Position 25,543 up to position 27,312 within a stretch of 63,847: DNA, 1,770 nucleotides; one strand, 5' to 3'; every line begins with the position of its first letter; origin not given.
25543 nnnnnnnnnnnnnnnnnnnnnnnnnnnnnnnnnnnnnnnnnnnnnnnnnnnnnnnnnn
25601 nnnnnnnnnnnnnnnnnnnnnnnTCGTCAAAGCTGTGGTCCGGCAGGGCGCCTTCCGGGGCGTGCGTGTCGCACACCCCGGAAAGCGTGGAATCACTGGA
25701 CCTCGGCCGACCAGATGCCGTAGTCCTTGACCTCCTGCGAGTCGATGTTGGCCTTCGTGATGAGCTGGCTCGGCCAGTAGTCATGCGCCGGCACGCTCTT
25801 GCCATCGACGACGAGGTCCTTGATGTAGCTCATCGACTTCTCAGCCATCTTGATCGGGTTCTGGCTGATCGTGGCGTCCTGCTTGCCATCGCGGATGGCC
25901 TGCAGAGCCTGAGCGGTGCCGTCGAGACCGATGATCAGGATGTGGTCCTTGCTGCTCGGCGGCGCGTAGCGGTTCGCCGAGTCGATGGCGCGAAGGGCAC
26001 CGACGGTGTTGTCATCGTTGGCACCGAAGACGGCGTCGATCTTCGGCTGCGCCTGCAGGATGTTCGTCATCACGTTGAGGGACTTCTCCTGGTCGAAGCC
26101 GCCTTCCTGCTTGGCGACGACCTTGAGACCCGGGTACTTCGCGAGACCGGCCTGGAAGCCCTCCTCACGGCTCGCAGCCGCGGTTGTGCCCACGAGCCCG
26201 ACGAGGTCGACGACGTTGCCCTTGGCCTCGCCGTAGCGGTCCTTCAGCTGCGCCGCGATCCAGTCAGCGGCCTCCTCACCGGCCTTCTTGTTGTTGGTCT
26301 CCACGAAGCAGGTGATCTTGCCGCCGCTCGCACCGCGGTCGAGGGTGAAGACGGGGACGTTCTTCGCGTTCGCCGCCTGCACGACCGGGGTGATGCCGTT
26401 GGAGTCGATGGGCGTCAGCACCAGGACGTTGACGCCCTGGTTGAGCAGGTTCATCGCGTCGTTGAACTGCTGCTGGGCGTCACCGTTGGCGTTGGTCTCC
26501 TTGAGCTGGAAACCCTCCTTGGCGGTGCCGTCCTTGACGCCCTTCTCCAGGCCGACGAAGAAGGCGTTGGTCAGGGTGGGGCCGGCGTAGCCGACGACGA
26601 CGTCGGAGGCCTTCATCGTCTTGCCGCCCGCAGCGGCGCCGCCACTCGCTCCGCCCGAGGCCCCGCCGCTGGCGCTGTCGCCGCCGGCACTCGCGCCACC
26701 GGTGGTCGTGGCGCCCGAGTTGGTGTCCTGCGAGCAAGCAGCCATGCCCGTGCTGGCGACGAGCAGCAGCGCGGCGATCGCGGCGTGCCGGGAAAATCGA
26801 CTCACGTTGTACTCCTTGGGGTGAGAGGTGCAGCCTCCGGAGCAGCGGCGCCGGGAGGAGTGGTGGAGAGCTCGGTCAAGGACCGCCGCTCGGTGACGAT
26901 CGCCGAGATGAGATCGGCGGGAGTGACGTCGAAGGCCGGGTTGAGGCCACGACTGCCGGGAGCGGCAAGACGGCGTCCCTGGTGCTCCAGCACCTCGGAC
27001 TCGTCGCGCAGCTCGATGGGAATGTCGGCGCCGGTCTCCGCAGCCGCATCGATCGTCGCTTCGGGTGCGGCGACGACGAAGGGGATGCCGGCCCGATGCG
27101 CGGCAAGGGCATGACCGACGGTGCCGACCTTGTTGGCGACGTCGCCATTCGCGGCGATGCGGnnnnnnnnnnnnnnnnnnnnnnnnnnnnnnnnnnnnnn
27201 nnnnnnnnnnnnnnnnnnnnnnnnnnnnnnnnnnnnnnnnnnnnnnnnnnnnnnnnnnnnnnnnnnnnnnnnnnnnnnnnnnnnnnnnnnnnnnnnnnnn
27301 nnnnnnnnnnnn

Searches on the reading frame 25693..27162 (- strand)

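Call 8: search_protein_families(library=pfam, proteins=[window:25693-27162:-])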
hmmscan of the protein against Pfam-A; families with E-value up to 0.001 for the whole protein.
window:25693-27162:- (489 aa): 3 families
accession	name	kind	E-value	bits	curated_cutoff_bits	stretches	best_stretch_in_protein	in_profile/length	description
PF13407.12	Peripla_BP_4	-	5.4e-60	203.6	35.1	1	190-454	1-256/258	Periplasmic binding protein domain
PF00532.27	Peripla_BP_1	-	2.8e-11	43.9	22.2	1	194-402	8-210/281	Periplasmic binding proteins and sugar binding domain of LacI family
PF13377.12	Peripla_BP_3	-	0.00014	22.5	26.5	0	326-469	23-163/167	Periplasmic binding protein-like domain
